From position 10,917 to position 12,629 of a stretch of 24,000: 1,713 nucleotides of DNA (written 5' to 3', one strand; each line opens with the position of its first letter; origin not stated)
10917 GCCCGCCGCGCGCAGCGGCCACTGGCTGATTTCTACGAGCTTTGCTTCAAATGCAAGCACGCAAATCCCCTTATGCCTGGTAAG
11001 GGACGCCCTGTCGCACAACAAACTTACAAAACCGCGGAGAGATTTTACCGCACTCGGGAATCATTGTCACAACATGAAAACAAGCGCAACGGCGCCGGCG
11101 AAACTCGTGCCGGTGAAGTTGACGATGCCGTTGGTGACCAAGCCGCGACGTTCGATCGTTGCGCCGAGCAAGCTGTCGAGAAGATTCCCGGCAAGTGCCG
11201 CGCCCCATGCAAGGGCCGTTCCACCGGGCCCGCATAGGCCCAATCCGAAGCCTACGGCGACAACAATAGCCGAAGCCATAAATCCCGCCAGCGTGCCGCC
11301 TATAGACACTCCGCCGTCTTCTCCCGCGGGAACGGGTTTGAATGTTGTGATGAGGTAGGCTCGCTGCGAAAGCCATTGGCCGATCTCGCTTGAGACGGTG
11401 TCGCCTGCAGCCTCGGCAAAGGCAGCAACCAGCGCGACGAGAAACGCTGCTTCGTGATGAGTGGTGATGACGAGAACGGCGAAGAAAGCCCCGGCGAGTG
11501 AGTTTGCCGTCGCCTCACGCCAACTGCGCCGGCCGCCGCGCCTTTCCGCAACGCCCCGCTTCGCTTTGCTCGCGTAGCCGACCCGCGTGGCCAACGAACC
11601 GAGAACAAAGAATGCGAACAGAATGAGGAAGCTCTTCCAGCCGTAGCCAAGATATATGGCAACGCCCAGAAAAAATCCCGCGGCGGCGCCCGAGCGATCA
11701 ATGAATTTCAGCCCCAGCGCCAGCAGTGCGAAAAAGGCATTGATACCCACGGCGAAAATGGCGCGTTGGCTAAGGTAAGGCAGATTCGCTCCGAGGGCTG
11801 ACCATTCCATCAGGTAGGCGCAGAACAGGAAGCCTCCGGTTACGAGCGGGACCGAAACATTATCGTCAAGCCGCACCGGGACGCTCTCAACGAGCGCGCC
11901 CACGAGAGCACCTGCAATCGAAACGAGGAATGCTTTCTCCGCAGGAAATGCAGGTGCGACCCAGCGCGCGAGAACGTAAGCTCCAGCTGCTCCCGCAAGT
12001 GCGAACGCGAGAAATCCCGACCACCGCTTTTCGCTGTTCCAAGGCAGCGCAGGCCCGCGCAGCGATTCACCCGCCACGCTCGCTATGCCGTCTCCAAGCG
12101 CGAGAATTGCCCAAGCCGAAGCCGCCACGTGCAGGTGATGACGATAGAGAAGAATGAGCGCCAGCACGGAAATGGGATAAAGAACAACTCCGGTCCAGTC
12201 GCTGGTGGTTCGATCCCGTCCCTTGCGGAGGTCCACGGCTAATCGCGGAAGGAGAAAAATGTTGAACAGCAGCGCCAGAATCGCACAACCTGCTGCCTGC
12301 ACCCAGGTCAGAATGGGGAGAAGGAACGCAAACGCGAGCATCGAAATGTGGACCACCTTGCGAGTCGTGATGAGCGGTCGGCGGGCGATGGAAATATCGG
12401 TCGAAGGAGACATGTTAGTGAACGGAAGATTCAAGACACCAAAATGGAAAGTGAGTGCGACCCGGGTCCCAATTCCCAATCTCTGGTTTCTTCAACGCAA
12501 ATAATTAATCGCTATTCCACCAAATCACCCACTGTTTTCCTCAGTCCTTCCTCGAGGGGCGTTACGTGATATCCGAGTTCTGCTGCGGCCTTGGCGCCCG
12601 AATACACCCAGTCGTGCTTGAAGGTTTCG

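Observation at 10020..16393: Six-gene same-strand block combining polyprenol-kinase fusion, UbiA prenyltransferase, SDR and two radical-SAM-type enzymes: candidate uncharacterised isoprenoid/prenyl-lipid pathway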

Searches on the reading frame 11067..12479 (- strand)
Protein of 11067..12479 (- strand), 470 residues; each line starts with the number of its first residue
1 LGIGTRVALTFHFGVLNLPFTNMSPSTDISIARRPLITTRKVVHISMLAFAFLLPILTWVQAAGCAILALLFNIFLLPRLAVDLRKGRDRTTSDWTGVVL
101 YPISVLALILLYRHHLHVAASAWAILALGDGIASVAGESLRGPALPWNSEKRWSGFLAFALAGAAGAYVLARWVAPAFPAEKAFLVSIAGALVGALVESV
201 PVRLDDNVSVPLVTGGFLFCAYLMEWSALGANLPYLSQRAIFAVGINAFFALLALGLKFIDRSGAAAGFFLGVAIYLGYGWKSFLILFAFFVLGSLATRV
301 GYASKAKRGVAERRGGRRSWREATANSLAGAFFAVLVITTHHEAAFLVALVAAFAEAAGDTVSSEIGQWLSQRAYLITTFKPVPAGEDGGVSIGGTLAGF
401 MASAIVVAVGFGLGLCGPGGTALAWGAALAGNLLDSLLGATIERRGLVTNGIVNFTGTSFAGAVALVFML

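Call 4: search_protein_families(library=pfam, proteins=[window:11067-12479:-], max_evalue=0.01)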
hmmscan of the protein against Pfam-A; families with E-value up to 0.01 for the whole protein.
window:11067-12479:- (470 aa): 1 family
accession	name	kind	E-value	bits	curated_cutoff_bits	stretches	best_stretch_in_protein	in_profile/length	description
PF01940.21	DUF92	-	2.1e-53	181.7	27.5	1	247-448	3-237/251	Integral membrane protein DUF92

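Call 5: search_protein_families(library=ncbifam, proteins=[window:11067-12479:-], max_evalue=0.01)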
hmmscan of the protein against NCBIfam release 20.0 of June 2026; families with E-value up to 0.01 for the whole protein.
window:11067-12479:- (470 aa): 1 family
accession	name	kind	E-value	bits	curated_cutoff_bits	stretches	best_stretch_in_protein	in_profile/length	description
TIGR00297.1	TIGR00297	hypoth_equivalog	5.5e-55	186.7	205.85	1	240-468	4-233/237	TIGR00297 family protein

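Call 21: find_homologous_proteins(query=window:11067-12479:-, max_evalue=0.00001)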
Query window:11067-12479:- (470 aa): 950 proteins with E <= 0.00001 among 8000 candidates; the best 120 are listed.
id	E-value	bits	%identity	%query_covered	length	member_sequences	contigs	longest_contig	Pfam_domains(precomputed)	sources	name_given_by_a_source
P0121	7.1e-281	950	100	95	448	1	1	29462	PF01940.22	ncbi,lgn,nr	ncbi:MAG: DUF92 domain-containing protein [Acidobacteria bacterium]|nr:DUF92 domain-containing prote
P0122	3.3e-234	796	85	92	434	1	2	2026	PF01940.22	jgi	jgi:uncharacterized protein (TIGR00297 family)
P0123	1.9e-232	790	84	92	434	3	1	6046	PF01940.22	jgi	jgi:uncharacterized protein (TIGR00297 family)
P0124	4.4e-228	776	85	90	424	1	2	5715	PF01940.22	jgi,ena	-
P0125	5.1e-228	776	85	90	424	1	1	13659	PF01940.22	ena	-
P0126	7.8e-228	775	85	90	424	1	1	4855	PF01940.22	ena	-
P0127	1.8e-227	774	85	90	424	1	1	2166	PF01940.22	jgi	-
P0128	5.5e-227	772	82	93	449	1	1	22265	PF01940.22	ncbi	-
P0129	5.8e-227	772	79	95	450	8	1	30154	PF01940.22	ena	-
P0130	8.4e-227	772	84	90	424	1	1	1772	PF01940.22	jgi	-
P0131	5.6e-224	762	82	93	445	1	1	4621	PF01940.22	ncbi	-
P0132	3.3e-223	760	79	96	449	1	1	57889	PF01940.22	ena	-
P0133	3.6e-223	760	78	95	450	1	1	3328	PF01940.22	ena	-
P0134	1.1e-222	758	78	93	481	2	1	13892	PF01940.22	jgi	jgi:uncharacterized protein (TIGR00297 family)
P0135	3.2e-222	756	79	93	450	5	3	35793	PF01940.22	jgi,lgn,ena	jgi:uncharacterized protein (TIGR00297 family)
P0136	5.5e-222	756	79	95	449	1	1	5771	PF01940.22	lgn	-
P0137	1.9e-220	751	78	95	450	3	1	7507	PF01940.22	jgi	-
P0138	1.9e-220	751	81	91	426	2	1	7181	PF01940.22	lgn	-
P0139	6.2e-219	746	78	92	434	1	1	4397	PF01940.22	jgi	jgi:uncharacterized protein (TIGR00297 family)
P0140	6.9e-217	739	76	95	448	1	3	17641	PF01940.22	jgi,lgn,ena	-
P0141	3.5e-216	737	78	95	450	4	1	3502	PF01940.22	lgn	-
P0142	5.0e-212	723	75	95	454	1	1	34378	PF01940.22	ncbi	-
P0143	1.3e-211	721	79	91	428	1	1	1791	PF01940.22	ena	-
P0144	2.6e-211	720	79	90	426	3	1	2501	PF01940.22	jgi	-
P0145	3.1e-210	717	74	94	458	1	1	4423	PF01940.22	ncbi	-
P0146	3.7e-209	713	78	90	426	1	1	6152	PF01940.22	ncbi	-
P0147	1.4e-208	711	75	93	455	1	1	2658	PF01940.22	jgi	jgi:uncharacterized protein (TIGR00297 family)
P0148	8.0e-208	709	76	93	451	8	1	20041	PF01940.22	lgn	-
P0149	5.7e-206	703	74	94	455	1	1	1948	PF01940.22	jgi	jgi:uncharacterized protein (TIGR00297 family)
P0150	1.2e-205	702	73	93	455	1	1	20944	PF01940.22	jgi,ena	-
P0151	1.7e-205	701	74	93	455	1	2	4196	PF01940.22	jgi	jgi:uncharacterized protein (TIGR00297 family)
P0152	1.6e-204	698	72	95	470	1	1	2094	PF01940.22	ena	-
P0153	2.5e-204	697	73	94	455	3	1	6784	PF01940.22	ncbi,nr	ncbi:MAG: DUF92 domain-containing protein [Acidobacteriia bacterium]|nr:DUF92 domain-containing prot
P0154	6.9e-204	696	73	95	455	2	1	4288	PF01940.22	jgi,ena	-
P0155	5.1e-203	693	73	93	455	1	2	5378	PF01940.22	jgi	jgi:uncharacterized protein (TIGR00297 family)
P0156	7.0e-203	693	75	93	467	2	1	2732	PF01940.22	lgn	-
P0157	1.7e-201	688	72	93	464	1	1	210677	PF01940.22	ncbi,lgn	ncbi:MAG: DUF92 domain-containing protein [Terriglobia bacterium]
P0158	1.5e-200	685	73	94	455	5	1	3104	PF01940.22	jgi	-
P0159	5.8e-200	683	71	93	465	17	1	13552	PF01940.22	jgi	jgi:uncharacterized protein (TIGR00297 family)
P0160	7.0e-199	679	71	91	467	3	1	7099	PF01940.22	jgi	jgi:uncharacterized protein (TIGR00297 family)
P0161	1.1e-198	679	71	93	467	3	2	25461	PF01940.22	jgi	jgi:uncharacterized protein (TIGR00297 family)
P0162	1.8e-198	678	72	95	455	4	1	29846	PF01940.22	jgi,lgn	-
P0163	1.9e-198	678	72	94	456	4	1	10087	PF01940.22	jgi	jgi:uncharacterized protein (TIGR00297 family)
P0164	3.4e-198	677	72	93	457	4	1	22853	PF01940.22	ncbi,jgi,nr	ncbi:MAG TPA: DUF92 domain-containing protein [Terriglobia bacterium]|nr:DUF92 domain-containing pro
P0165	3.8e-198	677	72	94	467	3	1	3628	PF01940.22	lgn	-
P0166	4.1e-198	677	72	94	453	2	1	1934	PF01940.22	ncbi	-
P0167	8.0e-198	676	70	94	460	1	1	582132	PF01940.22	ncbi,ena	-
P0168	2.1e-197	675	71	95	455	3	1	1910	PF01940.22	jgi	jgi:uncharacterized protein (TIGR00297 family)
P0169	5.0e-197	673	70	94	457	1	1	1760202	PF01940.22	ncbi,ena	-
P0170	1.9e-196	671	70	91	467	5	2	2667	PF01940.22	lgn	-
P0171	5.3e-196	670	71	93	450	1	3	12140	PF01940.22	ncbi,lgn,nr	ncbi:MAG: DUF92 domain-containing protein [Acidobacteriia bacterium]|nr:DUF92 domain-containing prot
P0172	7.9e-196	669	71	93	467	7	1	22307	PF01940.22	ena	-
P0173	8.2e-196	669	71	94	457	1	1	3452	PF01940.22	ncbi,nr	ncbi:MAG: DUF92 domain-containing protein [Acidobacteria bacterium]|nr:DUF92 domain-containing prote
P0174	1.2e-195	669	73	91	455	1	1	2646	PF01940.22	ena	-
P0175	1.5e-195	669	72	91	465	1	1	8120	PF01940.22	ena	-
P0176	3.1e-195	667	69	95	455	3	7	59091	PF01940.22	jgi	jgi:uncharacterized protein (TIGR00297 family)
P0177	3.5e-195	667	68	96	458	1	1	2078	PF01940.22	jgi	jgi:uncharacterized protein (TIGR00297 family)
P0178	3.7e-195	667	69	95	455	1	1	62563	PF01940.22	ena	-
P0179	4.2e-195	667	71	92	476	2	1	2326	PF01940.22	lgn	-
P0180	5.3e-195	667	72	91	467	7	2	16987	PF01940.22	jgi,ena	-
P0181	7.7e-195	666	70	94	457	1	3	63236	PF01940.22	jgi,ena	jgi:uncharacterized protein (TIGR00297 family)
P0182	4.8e-194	664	69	95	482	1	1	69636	PF01940.22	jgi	jgi:uncharacterized protein (TIGR00297 family)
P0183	5.1e-194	663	69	94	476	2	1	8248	PF01940.22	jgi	jgi:uncharacterized protein (TIGR00297 family)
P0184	5.2e-194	663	67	97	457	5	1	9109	PF01940.22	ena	-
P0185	6.7e-194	663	72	93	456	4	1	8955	PF01940.22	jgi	-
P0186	8.0e-194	663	70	93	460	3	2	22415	PF01940.22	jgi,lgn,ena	jgi:uncharacterized protein (TIGR00297 family)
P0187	2.1e-193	661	69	92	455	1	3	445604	PF01940.22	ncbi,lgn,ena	ncbi:MAG: DUF92 domain-containing protein [Terriglobia bacterium]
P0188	6.7e-193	660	67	97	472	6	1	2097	PF01940.22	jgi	-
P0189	8.8e-193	659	69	95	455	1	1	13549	PF01940.22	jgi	jgi:uncharacterized protein (TIGR00297 family)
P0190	1.2e-192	659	69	94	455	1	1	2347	PF01940.22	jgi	jgi:uncharacterized protein (TIGR00297 family)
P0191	1.2e-192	659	71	92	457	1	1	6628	PF01940.22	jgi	jgi:uncharacterized protein (TIGR00297 family)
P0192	2.1e-192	658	69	93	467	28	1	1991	PF01940.22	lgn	-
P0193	3.7e-192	657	69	95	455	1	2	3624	PF01940.22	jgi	jgi:uncharacterized protein (TIGR00297 family)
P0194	3.9e-192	657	70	91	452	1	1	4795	PF01940.22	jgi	-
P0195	4.0e-192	657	67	93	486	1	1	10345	PF01940.22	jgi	jgi:uncharacterized protein (TIGR00297 family)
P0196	4.2e-192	657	68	95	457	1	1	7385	PF01940.22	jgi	jgi:uncharacterized protein (TIGR00297 family)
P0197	5.8e-192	657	69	95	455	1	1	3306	PF01940.22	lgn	-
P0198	7.3e-192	656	67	94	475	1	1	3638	PF01940.22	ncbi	-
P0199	7.6e-192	656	68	91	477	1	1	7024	PF01940.22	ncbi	-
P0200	1.0e-191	656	69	95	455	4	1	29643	PF01940.22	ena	-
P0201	1.0e-191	656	70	93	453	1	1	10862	PF01940.22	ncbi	-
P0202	1.1e-191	656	67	92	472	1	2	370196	PF01940.22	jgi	jgi:uncharacterized protein (TIGR00297 family)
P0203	1.5e-191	655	70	92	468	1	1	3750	PF01940.22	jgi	jgi:uncharacterized protein (TIGR00297 family)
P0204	2.2e-191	655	67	96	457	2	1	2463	PF01940.22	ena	-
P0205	2.5e-191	655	71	91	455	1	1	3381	PF01940.22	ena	-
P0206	2.7e-191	654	70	95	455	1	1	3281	PF01940.22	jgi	-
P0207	3.8e-191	654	72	90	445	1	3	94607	PF01940.22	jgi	jgi:uncharacterized protein (TIGR00297 family)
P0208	3.8e-191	654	67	96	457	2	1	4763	PF01940.22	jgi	jgi:uncharacterized protein (TIGR00297 family)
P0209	5.1e-191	654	70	91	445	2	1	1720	PF01940.22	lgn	-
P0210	5.9e-191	653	68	95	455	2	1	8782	PF01940.22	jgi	-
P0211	6.9e-191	653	67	93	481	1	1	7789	PF01940.22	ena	-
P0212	1.1e-190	652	70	91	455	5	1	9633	PF01940.22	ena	-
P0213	1.5e-190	652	70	93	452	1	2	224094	PF01940.22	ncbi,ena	-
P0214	1.8e-190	652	70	94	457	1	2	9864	PF01940.22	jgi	jgi:uncharacterized protein (TIGR00297 family)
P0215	2.3e-190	651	69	94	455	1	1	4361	PF01940.22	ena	-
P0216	4.6e-190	650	68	94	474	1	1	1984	PF01940.22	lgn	-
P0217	5.7e-190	650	69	94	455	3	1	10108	PF01940.22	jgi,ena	-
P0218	8.1e-190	650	69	94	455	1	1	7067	PF01940.22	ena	-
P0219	8.1e-190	650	69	94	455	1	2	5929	PF01940.22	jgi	jgi:uncharacterized protein (TIGR00297 family)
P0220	1.0e-189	649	69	94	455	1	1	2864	PF01940.22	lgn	-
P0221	1.0e-189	649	65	95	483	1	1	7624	PF01940.22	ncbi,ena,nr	ncbi:MAG: DUF92 domain-containing protein [Acidobacteriia bacterium]|nr:DUF92 domain-containing prot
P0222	1.3e-189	649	66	97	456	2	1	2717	PF01940.22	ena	-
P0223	1.3e-189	649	67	93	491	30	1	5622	PF01940.22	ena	-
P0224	1.5e-189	649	68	95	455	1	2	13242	PF01940.22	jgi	jgi:uncharacterized protein (TIGR00297 family)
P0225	1.7e-189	649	68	95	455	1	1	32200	PF01940.22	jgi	jgi:uncharacterized protein (TIGR00297 family)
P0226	2.5e-189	648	71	90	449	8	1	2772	PF01940.22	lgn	-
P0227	3.6e-189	647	68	93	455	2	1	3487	PF01940.22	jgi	jgi:uncharacterized protein (TIGR00297 family)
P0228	4.1e-189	647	68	95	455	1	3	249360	PF01940.22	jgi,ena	jgi:uncharacterized protein (TIGR00297 family)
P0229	4.1e-189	647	68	92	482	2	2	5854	PF01940.22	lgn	-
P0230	4.3e-189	647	68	95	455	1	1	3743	PF01940.22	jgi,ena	jgi:uncharacterized protein (TIGR00297 family)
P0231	4.8e-189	647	69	95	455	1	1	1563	PF01940.22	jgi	-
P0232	5.4e-189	647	68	94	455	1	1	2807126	PF01940.22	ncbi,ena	-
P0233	6.2e-189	647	69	95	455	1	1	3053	PF01940.22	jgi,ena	-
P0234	7.4e-189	646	70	91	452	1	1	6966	PF01940.22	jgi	jgi:uncharacterized protein (TIGR00297 family)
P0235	7.7e-189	646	68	93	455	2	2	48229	PF01940.22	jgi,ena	-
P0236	1.1e-188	646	68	94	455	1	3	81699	PF01940.22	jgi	jgi:uncharacterized protein (TIGR00297 family)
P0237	1.2e-188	646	69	94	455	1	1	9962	PF01940.22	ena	-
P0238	1.3e-188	646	67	95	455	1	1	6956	PF01940.22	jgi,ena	jgi:uncharacterized protein (TIGR00297 family)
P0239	1.9e-188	645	64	93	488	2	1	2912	PF01940.22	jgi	jgi:uncharacterized protein (TIGR00297 family)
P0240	2.0e-188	645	67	92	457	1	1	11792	PF01940.22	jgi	jgi:uncharacterized protein (TIGR00297 family)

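Call 22: find_encoding_contigs(protein=P0232, flank=10000, max_places=2)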
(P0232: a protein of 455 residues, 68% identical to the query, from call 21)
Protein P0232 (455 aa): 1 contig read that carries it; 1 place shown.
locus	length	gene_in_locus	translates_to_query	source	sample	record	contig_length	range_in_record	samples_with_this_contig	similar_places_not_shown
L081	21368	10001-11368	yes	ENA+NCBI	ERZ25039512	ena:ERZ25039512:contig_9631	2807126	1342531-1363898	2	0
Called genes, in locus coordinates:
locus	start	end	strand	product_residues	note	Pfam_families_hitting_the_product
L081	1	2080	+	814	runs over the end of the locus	PF13289:SIR2_2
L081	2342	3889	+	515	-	PF00665:rve, PF22483:Mu-transpos_C_2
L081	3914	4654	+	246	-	PF01695:IstB_IS21, PF13191:AAA_16 (weak), PF20720:nSTAND3 (faint)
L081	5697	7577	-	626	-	-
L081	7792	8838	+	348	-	PF01040:UbiA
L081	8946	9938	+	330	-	PF01073:3Beta_HSD, PF01370:Epimerase, PF02719:Polysacc_synt_2, PF04321:RmlD_sub_bind (weak), PF05368:NmrA, PF13460:NAD_binding_10, PF16363:GDP_Man_Dehyd, PF07993:NAD_binding_4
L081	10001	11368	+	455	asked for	PF01940:DUF92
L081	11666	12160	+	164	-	PF01467:CTP_transf_like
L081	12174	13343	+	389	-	PF00155:Aminotran_1_2, PF01041:DegT_DnrJ_EryC1, PF01053:Cys_Met_Meta_PP (weak)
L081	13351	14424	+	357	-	PF20511:PMI_typeI_cat (weak)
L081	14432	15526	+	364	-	PF00483:NTP_transferase, PF12804:NTP_transf_3, PF22640:ManC_GMP_beta-helix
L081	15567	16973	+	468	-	PF02878:PGM_PMM_I, PF02879:PGM_PMM_II, PF02880:PGM_PMM_III, PF00408:PGM_PMM_IV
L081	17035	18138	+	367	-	PF16491:Peptidase_M48_N, PF01435:Peptidase_M48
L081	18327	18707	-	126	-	PF01029:NusB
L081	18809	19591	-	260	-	PF00378:ECH_1, PF16113:ECH_2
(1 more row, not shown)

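Call 23: find_encoding_contigs(protein=P0169, flank=10000, max_places=2)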
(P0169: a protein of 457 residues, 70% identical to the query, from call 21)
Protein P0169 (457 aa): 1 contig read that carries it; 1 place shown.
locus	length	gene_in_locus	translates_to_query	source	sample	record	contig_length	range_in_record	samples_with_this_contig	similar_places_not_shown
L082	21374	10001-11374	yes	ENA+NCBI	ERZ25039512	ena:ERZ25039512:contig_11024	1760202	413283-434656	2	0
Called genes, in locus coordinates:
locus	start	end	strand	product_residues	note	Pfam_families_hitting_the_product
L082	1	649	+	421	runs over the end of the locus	PF03239:FTR1, PF10080:FtrD-like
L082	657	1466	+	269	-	PF12704:MacB_PCD (weak)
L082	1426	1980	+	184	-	PF02687:FtsX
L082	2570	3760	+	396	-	PF12704:MacB_PCD, PF02687:FtsX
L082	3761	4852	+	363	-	PF00005:ABC_tran, PF13304:AAA_21 (faint), PF02742:Fe_dep_repr_C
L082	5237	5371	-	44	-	-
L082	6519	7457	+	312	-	PF03544:TonB_C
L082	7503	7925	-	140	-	-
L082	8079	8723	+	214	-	PF01040:UbiA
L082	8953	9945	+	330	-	PF01073:3Beta_HSD, PF01370:Epimerase, PF02719:Polysacc_synt_2 (weak), PF05368:NmrA, PF07993:NAD_binding_4, PF13460:NAD_binding_10, PF16363:GDP_Man_Dehyd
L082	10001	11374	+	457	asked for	PF01940:DUF92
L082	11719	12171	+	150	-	PF01467:CTP_transf_like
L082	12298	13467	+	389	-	PF00155:Aminotran_1_2, PF01041:DegT_DnrJ_EryC1, PF01053:Cys_Met_Meta_PP (weak)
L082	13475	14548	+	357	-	PF20511:PMI_typeI_cat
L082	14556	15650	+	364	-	PF00483:NTP_transferase, PF12804:NTP_transf_3, PF22640:ManC_GMP_beta-helix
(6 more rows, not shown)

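Call 24: find_encoding_contigs(protein=P0228, flank=10000, max_places=2)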
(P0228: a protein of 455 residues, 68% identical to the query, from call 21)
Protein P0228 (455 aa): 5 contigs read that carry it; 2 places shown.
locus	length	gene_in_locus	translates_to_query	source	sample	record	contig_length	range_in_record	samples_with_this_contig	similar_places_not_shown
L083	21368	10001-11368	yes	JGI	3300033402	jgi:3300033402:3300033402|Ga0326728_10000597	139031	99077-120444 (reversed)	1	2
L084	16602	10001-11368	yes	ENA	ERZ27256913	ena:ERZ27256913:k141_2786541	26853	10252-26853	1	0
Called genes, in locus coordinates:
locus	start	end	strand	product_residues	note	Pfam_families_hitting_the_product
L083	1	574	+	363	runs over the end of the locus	PF00005:ABC_tran, PF02742:Fe_dep_repr_C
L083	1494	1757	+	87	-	PF04255:DUF433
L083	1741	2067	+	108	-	-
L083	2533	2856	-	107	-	-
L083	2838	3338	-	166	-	-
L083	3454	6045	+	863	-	PF02927:CelD_N (weak), PF00759:Glyco_hydro_9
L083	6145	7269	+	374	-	PF03544:TonB_C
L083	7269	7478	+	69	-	-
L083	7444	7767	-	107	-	-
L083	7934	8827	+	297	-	PF01040:UbiA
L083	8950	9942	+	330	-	PF01073:3Beta_HSD, PF01370:Epimerase, PF02719:Polysacc_synt_2, PF05368:NmrA, PF07993:NAD_binding_4, PF13460:NAD_binding_10, PF16363:GDP_Man_Dehyd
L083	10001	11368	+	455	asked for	PF01940:DUF92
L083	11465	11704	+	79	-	PF22513:FitA-like_RHH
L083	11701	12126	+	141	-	PF01850:PIN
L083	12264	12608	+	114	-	PF03551:PadR, PF13601:HTH_34 (weak)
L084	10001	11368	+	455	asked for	PF01940:DUF92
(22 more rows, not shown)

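Call 30: predict_structure(alignment_id=A2)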
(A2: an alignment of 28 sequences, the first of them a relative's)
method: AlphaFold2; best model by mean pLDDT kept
length: 448 residues; sequences in the alignment: 28
mean_pLDDT: 65.1   pTM: 0.47
mean pLDDT of the five models: 65.1, 61.7, 58.4, 57.6, 47.6
residues with pLDDT >= 90: 1; 70-90: 205; 50-70: 144; < 50: 98
segments of 3 or more residues with pLDDT < 50: 1-15, 62-74, 180-183, 202-214, 236-239, 257-261, 271-273, 275-281, 287-300, 307-309, 311-318
pLDDT, mean of each block of 10 residues (from residue 1): 39 53 73 79 75 63 46 54 66 75 78 72 76 86 85 76 79 65 53 59 41 51 58 50 54 52 51 49 48 43 50 46 75 77 65 79 72 80 81 80 87 78 63 72 78
secondary structure, 60 per line:
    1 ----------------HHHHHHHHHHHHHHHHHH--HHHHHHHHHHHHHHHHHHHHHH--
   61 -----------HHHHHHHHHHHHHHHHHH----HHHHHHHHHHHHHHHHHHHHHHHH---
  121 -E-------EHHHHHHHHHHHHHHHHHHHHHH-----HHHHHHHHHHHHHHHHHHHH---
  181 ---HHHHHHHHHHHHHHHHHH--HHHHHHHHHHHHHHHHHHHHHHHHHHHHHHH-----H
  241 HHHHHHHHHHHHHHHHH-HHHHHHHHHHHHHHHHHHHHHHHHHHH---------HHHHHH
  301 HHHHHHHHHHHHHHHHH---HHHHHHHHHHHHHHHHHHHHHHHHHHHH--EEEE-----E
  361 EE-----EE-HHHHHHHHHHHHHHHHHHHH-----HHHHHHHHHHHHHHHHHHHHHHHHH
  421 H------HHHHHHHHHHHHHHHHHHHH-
elements in order: H17-34 H37-58 H72-89 H94-117 H131-152 H158-177 H184-201 H204-234 H240-257 H259-285 H295-317 H321-348 E351-354 E360-362 H371-390 H396-421 H428-447
